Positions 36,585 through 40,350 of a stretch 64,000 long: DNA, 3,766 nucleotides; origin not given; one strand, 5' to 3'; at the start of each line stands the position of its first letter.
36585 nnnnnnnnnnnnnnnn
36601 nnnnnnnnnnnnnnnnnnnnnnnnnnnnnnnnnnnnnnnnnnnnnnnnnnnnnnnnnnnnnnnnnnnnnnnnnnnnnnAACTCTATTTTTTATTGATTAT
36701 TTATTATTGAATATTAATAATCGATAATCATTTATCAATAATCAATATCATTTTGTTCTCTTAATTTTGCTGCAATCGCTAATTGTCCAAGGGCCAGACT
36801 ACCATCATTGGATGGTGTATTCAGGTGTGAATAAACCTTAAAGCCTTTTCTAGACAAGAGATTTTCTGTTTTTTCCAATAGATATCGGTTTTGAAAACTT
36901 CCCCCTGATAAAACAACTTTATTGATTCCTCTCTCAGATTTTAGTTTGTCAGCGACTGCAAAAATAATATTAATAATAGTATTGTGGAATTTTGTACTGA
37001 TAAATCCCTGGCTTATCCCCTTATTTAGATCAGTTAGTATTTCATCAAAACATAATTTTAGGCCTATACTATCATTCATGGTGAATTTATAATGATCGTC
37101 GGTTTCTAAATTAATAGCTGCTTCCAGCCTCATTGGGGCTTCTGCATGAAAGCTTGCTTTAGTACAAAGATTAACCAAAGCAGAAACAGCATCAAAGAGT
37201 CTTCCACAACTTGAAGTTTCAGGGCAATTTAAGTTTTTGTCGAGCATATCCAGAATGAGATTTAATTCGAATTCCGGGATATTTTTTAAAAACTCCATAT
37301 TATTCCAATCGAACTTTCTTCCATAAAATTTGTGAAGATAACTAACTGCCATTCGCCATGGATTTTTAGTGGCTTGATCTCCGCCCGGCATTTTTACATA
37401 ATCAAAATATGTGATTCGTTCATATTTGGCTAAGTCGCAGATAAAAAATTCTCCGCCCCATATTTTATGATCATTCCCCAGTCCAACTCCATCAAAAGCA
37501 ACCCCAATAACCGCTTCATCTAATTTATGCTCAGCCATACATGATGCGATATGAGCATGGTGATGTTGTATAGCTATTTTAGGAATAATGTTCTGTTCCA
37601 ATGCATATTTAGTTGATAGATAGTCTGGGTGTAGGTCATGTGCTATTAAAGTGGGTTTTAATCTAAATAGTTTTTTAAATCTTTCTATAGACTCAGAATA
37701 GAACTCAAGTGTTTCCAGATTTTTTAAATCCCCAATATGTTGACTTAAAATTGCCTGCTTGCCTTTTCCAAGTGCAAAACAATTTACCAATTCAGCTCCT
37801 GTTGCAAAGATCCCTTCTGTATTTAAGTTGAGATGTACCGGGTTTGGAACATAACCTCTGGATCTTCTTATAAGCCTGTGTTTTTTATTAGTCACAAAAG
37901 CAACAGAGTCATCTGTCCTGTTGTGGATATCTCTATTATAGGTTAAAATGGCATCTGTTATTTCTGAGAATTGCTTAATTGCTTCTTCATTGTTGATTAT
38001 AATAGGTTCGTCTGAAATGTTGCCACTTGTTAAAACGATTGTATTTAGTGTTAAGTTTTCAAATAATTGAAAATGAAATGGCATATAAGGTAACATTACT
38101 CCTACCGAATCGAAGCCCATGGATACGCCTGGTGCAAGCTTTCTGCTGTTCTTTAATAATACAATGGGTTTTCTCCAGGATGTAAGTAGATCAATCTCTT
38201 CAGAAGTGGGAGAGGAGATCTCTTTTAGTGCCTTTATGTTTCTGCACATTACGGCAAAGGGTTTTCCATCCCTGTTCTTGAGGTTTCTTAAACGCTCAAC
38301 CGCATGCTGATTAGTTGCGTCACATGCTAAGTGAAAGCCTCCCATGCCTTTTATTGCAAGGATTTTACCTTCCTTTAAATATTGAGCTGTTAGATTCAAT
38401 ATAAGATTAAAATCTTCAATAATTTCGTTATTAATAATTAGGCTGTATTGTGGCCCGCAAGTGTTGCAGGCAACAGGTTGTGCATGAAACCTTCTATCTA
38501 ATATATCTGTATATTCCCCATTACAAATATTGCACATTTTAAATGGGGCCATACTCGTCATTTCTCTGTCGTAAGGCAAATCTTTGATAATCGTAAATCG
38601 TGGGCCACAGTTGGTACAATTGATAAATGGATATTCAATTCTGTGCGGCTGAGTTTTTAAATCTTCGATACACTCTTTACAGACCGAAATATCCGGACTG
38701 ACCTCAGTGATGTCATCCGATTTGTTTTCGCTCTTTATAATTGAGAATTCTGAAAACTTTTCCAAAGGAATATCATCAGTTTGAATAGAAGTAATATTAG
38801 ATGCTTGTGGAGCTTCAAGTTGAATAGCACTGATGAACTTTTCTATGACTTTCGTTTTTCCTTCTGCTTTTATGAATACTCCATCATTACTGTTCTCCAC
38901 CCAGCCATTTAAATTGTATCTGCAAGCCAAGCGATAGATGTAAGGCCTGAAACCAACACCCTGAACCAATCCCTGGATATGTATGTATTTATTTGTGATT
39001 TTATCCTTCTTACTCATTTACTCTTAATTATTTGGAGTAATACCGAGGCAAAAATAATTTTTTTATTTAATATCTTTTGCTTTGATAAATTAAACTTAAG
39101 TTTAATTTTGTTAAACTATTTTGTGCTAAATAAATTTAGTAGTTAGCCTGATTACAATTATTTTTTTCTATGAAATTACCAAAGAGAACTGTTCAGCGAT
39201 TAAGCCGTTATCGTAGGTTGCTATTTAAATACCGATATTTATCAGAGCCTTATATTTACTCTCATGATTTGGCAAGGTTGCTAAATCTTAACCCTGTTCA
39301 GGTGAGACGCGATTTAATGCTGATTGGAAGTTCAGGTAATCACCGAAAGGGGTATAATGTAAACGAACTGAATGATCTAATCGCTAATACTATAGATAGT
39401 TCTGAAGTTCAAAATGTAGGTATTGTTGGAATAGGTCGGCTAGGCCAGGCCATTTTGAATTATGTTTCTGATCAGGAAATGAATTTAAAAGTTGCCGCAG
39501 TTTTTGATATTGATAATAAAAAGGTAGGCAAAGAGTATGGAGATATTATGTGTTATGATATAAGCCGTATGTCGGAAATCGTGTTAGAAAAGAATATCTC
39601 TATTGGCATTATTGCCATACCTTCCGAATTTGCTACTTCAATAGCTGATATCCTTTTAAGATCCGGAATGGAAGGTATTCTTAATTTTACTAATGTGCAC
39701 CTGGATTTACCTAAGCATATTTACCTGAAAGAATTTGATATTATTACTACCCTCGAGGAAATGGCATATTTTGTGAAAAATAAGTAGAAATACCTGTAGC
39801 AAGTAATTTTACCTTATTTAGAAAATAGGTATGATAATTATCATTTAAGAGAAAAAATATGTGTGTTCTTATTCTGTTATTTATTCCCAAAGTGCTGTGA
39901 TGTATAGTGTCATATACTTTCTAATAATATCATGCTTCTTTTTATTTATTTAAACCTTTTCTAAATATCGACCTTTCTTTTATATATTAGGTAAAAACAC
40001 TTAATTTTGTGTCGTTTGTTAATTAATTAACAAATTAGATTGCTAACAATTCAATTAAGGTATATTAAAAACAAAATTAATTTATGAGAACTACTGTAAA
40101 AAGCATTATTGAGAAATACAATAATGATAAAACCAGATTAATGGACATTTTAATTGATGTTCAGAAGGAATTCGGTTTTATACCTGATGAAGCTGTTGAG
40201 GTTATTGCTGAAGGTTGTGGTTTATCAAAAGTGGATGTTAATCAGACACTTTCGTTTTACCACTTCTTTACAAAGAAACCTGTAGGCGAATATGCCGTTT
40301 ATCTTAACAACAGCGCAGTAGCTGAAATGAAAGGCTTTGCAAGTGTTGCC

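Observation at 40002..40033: Perfect 18-bp Rex operator overlapping the hoxF transcription-start region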

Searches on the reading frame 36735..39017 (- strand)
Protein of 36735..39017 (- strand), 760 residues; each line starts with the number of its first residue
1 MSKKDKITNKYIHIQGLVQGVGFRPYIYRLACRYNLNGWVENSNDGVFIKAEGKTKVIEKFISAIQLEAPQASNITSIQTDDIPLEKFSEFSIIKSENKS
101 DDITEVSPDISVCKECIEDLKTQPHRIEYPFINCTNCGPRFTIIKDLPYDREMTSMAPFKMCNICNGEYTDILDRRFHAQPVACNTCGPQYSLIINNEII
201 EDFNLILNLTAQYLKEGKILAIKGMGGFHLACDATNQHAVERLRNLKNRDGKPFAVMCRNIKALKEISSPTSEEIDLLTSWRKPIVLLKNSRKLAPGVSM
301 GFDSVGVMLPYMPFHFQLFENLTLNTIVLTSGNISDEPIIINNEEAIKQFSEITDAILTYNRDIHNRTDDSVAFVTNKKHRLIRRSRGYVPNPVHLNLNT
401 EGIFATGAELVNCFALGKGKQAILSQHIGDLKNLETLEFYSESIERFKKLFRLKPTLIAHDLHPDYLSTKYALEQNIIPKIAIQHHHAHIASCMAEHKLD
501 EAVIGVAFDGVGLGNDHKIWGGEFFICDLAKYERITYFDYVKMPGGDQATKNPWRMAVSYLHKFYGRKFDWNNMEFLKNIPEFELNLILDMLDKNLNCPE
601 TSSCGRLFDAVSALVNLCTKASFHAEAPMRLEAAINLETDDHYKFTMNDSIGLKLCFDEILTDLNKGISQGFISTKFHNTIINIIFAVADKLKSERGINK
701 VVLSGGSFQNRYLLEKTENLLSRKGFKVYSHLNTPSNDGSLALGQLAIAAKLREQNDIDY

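Call 6: search_protein_families(library=pfam, proteins=[window:36735-39017:-])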
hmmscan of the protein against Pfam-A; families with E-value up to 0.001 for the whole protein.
window:36735-39017:- (760 aa): 5 families
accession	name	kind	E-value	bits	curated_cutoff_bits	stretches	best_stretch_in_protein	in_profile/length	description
PF22521.2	HypF_C_2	-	2.4e-80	270.2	27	1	505-745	1-241/241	Carbamoyltransferase, Kae1-like Domain, second subdomain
PF01300.24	Sua5_yciO_yrdC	-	5e-45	153.6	25.1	1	213-386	2-178/178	Telomere recombination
PF17788.7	HypF_C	-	1.4e-35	122.3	23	1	400-496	3-99/99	HypF Kae1-like domain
PF07503.17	zf-HYPF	-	9.9e-26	89.7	23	2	161-194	1-34/34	HypF finger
PF00708.24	Acylphosphatase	-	1.2e-21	77.2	22.5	1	11-93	2-85/85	Acylphosphatase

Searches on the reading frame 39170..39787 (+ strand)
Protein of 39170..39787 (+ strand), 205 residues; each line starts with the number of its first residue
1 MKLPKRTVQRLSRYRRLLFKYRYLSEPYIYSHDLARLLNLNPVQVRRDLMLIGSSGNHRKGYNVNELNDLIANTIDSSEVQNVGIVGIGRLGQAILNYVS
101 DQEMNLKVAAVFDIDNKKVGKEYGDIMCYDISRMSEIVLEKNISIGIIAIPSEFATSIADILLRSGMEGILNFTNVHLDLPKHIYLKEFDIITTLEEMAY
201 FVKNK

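Call 6: search_protein_families(library=pfam, proteins=[window:39170-39787:+])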
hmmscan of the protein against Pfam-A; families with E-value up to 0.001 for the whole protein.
window:39170-39787:+ (205 aa): 3 families
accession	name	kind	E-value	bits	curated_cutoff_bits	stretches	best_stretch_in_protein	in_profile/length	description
PF02629.25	CoA_binding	-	1.4e-22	80.7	22.3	1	81-175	4-96/97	CoA binding domain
PF06971.19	Put_DNA-bind_N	-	2.2e-11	44.1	27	1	2-49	1-48/49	Putative DNA-binding protein N-terminus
PF01408.29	GFO_IDH_MocA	-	2.2e-06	28.8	24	1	82-167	2-87/120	Oxidoreductase family, NAD-binding Rossmann fold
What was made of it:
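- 39170..39787 (+): rex2, a redox-sensing repressor Rex paralogue of 205 aa, directly upstream of the operator. Pfam PF06971 + PF02629 (call 6).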

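Call 41: search_solved_structures(query=window:39170-39787:+, show_alignments=2)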
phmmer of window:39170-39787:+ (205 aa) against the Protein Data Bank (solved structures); distinct sequences matched with E-value up to 0.001: 8.
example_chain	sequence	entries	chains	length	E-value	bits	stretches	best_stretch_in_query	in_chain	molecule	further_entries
2vt2_A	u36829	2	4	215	2.2e-34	122.1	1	2-204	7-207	REDOX-SENSING TRANSCRIPTIONAL REPRESSOR REX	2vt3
3keo_A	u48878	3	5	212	1.3e-32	116.4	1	3-203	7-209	Redox-sensing transcriptional repressor rex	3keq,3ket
5zz5_A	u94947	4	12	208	4.4e-30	108.1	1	2-200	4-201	Redox-sensing transcriptional repressor Rex | Redox-sensing transcriptional repressor Rex 1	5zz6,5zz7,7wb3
3wg9_A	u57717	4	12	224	8e-27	97.5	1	7-200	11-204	Redox-sensing transcriptional repressor rex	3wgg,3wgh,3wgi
3ikt_A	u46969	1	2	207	9.1e-24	87.5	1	1-204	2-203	Redox-sensing transcriptional repressor rex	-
1xcb_A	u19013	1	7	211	9.8e-24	87.4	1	1-204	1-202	Redox-sensing transcriptional repressor rex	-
2dt5_A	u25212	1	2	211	1.9e-23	86.5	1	1-204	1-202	AT-rich DNA-binding protein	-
3ikv_A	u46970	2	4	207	8.8e-23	84.3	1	1-204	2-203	Redox-sensing transcriptional repressor rex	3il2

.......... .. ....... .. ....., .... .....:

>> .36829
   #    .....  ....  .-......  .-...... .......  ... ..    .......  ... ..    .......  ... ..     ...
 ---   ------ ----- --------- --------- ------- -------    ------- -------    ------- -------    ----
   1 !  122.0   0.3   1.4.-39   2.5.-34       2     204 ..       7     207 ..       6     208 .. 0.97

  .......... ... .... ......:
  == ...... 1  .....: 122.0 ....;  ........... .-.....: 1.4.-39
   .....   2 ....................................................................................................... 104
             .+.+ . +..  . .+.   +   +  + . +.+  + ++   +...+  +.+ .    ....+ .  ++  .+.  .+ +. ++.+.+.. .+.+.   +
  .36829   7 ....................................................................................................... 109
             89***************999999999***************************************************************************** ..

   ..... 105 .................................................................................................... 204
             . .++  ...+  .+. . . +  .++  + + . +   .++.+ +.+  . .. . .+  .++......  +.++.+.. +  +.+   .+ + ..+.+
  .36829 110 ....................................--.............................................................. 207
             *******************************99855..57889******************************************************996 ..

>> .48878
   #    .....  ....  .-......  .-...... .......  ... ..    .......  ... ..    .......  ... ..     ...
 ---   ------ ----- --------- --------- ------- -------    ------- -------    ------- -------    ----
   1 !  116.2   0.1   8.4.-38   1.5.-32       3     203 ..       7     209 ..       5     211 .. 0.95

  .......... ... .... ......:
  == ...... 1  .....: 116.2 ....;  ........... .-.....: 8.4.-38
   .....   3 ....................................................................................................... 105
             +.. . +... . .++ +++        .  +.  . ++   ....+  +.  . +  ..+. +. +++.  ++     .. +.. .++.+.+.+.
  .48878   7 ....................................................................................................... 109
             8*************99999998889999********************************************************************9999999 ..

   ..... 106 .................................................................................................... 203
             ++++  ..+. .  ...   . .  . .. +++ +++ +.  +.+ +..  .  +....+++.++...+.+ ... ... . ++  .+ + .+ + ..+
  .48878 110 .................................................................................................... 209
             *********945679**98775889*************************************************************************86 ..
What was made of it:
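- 39170..39787 (+): Full-length match to B. subtilis Rex 2VT2, E 2e-34 (call 41).
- On Rex family repressor (rex2, rex1): PF06971 + PF02629 are present in both proteins (call 6). rex2 aligns over its full length to solved Rex structures, E 2e-34 to 1e-23 (call 41).
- Closest known: Rex. Same: The two-domain protein is the same, with full-length alignment to 2VT2, 3KEO and 1XCB (call 41).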

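Call 44: search_protein_families(library=ncbifam, proteins=[window:39170-39787:+], max_evalue=0.01)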
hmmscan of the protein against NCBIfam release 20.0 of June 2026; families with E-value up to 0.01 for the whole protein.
window:39170-39787:+ (205 aa): 13 families
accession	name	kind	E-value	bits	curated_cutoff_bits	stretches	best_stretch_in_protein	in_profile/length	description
NF003995.0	PRK05472.2-4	subfamily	1.7e-57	194.4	126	1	2-204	5-207/213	redox-sensing transcriptional repressor Rex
NF003996.0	PRK05472.2-5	equivalog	3.1e-53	180.7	138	1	3-205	2-202/209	redox-sensing transcriptional repressor Rex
NF003993.0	PRK05472.2-2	equivalog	5.1e-47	160.2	217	1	1-203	4-206/212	redox-sensing transcriptional repressor Rex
NF003989.0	PRK05472.1-3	equivalog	1.1e-45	156.1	177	1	2-204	7-209/215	redox-sensing transcriptional repressor Rex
NF003994.0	PRK05472.2-3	equivalog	1.6e-45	155.1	130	1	2-200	8-206/217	redox-sensing transcriptional repressor Rex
NF003992.0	PRK05472.2-1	equivalog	3.7e-43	147.5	226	1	2-202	20-220/249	redox-sensing transcriptional repressor Rex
NF003990.0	PRK05472.1-4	equivalog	2.4e-39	135.1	233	1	5-204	9-208/214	redox-sensing transcriptional repressor Rex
NF003988.0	PRK05472.1-1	equivalog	3.7e-37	128.4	321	1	3-204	7-210/214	redox-sensing transcriptional repressor Rex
NF003991.0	PRK05472.1-5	equivalog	1.5e-33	116.5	198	1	2-204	6-208/211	redox-sensing transcriptional repressor Rex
NF040740.1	ornith_Ord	equivalog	4.1e-05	23.2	400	1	83-201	3-107/335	2,4-diaminopentanoate dehydrogenase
TIGR03944.1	dehyd_SbnB_fam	equivalog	0.0004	19.5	326.9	1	71-119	122-171/327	2,3-diaminopropionate biosynthesis protein SbnB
TIGR04380.1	myo_inos_iolG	equivalog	0.00045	19.2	355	1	82-156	3-78/330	inositol 2-dehydrogenase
NF009830.0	PRK13304.1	equivalog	0.0006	19.4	267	1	82-131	3-55/265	aspartate dehydrogenase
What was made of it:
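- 39170..39787 (+): NCBIfam Rex models above cut-off (call 44).
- rex2 aligns over its full length to crystallised Rex proteins (call 41) and both paralogues cover the NCBIfam Rex models end to end (call 44).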

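Call 55: list_cluster_members(proteins=[P0001, window:39170-39784:+, window:21119-21745:-])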
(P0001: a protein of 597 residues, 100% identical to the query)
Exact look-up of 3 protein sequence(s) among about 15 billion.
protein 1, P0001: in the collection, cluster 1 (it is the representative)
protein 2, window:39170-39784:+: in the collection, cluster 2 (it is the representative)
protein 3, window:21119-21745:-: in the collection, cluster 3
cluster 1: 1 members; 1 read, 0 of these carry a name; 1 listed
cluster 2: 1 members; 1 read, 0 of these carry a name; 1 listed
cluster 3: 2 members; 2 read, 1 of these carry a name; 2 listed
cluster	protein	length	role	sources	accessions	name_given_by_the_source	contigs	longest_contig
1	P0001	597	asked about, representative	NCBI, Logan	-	-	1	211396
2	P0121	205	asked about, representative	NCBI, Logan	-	-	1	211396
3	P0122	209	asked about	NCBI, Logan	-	-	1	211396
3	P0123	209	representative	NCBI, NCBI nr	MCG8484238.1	MAG: redox-sensing transcriptional repressor Rex [Clostridia bacterium] | redox-sensing transcriptional repressor Rex [Clostridia bacterium]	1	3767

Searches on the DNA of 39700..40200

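Call 60: search_rna_families(source=window, start=39700, end=40200, threshold=evalue, max_evalue=1)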
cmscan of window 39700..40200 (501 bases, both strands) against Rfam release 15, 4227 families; matches with E-value up to 1: 1.
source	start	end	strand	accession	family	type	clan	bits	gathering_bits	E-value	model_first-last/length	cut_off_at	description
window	40107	40159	+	RF02054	STnc420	Gene; sRNA;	-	18.5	70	0.7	1-58/58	no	Salmonella enterica sRNA STnc420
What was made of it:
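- There is no Rfam match (call 60).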
